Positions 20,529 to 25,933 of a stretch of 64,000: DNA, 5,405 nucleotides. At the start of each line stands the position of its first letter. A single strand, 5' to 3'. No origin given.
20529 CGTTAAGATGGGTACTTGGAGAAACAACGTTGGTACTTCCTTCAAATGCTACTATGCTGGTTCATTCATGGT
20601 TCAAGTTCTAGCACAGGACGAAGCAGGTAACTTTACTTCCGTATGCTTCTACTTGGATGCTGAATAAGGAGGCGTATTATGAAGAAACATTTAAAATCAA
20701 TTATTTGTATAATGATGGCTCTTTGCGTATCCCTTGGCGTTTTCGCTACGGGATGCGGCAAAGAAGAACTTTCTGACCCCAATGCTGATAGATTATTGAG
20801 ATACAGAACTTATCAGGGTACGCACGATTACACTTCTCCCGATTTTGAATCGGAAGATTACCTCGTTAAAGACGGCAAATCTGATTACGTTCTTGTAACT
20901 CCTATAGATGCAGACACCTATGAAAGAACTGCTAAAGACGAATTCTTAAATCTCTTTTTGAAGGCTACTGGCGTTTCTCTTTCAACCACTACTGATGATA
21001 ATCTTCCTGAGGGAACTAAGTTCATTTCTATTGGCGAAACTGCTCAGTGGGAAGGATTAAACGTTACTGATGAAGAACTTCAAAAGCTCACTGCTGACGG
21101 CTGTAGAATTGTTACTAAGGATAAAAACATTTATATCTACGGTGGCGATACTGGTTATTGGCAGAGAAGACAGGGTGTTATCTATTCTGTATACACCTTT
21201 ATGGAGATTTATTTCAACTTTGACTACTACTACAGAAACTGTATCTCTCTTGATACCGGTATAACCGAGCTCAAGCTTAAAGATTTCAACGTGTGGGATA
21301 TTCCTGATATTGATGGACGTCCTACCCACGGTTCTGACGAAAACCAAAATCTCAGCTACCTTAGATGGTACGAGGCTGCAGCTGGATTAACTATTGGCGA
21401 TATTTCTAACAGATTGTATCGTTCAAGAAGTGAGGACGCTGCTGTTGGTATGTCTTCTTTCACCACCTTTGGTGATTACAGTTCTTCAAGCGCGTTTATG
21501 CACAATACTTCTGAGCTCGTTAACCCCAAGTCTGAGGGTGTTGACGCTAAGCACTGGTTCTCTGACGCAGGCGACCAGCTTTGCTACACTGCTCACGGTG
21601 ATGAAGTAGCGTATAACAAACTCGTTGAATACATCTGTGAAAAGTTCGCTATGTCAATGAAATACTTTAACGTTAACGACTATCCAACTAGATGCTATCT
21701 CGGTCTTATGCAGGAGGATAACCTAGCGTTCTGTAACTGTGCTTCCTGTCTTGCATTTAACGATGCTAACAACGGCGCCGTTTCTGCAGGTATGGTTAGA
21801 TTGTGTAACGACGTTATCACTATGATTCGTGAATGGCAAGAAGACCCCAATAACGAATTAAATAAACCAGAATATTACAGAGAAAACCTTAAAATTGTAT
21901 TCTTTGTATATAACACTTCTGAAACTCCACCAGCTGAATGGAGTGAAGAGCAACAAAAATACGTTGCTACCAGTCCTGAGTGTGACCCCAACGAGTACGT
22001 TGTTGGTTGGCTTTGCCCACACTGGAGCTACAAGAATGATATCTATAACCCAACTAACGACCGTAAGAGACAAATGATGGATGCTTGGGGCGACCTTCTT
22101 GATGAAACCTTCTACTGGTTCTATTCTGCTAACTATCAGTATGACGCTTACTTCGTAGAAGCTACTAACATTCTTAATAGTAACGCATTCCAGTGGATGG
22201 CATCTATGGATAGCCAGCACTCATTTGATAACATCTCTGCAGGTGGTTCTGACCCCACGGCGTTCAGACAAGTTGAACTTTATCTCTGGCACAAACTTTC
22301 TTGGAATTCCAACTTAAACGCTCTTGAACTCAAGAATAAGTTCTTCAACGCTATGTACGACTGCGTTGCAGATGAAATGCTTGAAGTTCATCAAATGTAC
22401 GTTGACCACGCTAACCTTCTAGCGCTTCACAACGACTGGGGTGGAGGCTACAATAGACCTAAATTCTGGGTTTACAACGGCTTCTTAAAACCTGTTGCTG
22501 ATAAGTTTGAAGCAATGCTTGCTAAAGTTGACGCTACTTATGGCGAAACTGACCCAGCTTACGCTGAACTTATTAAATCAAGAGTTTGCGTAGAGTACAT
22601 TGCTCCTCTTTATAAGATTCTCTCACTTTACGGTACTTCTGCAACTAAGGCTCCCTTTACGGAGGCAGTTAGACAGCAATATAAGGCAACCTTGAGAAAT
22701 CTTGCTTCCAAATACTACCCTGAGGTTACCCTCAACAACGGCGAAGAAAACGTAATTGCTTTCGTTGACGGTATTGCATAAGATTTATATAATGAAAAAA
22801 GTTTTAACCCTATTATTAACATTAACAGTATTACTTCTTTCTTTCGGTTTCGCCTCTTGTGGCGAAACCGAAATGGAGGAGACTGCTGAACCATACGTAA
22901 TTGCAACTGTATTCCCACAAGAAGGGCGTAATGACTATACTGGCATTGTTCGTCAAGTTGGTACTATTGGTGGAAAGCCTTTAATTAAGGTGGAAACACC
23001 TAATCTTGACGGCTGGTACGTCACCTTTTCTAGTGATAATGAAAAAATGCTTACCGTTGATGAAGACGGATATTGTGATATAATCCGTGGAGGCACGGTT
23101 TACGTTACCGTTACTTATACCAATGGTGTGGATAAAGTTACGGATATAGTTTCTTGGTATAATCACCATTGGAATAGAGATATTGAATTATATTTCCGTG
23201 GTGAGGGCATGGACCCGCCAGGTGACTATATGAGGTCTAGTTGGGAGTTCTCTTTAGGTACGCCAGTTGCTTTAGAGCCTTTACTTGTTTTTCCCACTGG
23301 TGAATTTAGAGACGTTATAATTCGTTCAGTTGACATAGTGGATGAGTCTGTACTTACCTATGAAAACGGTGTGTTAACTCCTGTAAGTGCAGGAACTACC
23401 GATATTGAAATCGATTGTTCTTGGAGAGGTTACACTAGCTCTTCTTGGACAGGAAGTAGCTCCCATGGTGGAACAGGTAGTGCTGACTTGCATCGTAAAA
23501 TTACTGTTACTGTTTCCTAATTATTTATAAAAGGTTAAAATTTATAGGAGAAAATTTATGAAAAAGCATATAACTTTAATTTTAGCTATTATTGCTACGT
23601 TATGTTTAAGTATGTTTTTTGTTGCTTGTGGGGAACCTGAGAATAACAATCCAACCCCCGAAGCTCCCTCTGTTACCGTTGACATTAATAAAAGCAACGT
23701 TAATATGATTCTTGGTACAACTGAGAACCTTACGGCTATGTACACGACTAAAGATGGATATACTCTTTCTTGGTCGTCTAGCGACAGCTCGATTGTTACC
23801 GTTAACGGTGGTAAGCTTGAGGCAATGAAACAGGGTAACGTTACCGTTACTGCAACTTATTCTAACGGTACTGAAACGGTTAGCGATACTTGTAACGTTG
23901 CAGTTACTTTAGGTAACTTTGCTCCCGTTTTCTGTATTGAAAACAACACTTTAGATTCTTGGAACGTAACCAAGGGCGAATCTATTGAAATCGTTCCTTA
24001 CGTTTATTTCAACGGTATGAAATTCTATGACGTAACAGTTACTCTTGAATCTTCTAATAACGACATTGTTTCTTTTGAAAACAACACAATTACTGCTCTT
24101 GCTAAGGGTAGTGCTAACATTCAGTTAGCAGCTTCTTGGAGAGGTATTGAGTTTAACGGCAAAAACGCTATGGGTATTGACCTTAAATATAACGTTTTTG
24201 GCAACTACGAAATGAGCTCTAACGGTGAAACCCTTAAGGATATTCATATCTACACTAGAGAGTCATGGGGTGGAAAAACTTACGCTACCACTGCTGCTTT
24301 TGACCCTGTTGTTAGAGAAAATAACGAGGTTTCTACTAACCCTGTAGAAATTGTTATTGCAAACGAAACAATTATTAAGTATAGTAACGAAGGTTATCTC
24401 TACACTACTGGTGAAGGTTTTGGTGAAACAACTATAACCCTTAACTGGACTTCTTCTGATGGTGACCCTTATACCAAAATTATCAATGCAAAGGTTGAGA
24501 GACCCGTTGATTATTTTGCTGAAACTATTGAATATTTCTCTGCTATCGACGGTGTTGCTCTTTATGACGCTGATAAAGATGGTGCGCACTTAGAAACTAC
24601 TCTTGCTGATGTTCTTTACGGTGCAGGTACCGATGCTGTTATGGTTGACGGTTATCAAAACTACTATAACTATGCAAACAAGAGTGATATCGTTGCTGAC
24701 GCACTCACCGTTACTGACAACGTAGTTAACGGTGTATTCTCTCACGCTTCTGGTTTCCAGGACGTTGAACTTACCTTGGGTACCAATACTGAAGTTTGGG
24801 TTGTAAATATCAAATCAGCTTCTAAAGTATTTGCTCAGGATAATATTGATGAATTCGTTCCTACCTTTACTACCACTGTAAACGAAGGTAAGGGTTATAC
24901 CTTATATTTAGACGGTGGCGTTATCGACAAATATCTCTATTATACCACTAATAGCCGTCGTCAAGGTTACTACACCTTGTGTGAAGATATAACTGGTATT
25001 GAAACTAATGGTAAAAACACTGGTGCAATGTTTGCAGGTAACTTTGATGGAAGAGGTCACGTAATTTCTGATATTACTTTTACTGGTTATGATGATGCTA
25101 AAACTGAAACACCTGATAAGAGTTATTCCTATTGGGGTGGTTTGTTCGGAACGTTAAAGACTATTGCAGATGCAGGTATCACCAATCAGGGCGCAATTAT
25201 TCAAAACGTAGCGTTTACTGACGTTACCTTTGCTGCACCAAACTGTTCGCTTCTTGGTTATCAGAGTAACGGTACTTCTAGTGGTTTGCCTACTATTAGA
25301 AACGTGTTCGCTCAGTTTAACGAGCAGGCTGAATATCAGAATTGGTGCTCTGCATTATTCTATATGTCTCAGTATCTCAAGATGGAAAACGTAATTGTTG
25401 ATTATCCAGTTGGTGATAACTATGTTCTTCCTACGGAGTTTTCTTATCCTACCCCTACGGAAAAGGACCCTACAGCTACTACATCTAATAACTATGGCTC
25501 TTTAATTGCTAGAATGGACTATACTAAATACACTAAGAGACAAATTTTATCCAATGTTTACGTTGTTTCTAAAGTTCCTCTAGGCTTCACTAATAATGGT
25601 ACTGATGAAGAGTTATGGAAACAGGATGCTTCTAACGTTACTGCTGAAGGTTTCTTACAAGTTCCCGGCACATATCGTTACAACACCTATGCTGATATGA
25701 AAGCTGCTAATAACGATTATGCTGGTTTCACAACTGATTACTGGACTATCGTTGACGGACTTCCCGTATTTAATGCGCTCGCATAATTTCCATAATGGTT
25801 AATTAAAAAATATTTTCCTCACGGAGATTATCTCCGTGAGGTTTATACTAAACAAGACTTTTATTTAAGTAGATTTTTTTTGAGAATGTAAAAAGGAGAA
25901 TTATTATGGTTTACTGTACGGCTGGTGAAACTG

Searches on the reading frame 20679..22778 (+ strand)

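Call 29: search_protein_families(library=pfam, proteins=[window:20679-22778:+], max_evalue=0.00001)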
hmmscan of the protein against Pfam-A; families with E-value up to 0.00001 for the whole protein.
window:20679-22778:+ (700 aa): 1 family
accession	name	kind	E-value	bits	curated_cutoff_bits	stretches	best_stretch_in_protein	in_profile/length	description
PF16126.11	DUF4838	-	4.7e-11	42.8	26.6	1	202-566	19-318/325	Domain of unknown function (DUF4838)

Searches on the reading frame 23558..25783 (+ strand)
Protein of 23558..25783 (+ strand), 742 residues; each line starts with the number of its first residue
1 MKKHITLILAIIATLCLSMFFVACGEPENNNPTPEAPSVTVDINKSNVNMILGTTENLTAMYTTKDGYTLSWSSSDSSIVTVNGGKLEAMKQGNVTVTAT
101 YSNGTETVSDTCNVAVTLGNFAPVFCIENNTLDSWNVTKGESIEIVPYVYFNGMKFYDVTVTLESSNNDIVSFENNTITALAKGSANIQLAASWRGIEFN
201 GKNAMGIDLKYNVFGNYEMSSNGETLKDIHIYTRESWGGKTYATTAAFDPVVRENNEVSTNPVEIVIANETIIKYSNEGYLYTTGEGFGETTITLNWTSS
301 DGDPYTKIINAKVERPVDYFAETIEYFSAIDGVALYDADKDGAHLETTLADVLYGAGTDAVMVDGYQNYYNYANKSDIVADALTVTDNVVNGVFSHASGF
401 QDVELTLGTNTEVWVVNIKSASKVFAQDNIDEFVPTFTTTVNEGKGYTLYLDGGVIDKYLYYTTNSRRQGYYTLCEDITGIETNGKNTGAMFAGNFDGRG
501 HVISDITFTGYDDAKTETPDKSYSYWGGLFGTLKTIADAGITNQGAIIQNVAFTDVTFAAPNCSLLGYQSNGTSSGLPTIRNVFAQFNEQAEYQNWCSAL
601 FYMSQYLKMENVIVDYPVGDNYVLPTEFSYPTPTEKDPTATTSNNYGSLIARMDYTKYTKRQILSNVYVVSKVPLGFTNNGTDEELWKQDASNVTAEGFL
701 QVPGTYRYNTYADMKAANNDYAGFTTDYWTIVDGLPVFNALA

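Call 29: search_protein_families(library=pfam, proteins=[window:23558-25783:+], max_evalue=0.00001)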
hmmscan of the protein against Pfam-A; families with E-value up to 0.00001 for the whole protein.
window:23558-25783:+ (742 aa): 1 family
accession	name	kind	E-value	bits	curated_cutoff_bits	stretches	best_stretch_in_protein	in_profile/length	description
PF02368.24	Big_2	-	6.2e-07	29.7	22.8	1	41-111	5-78/79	Bacterial Ig-like domain (group 2)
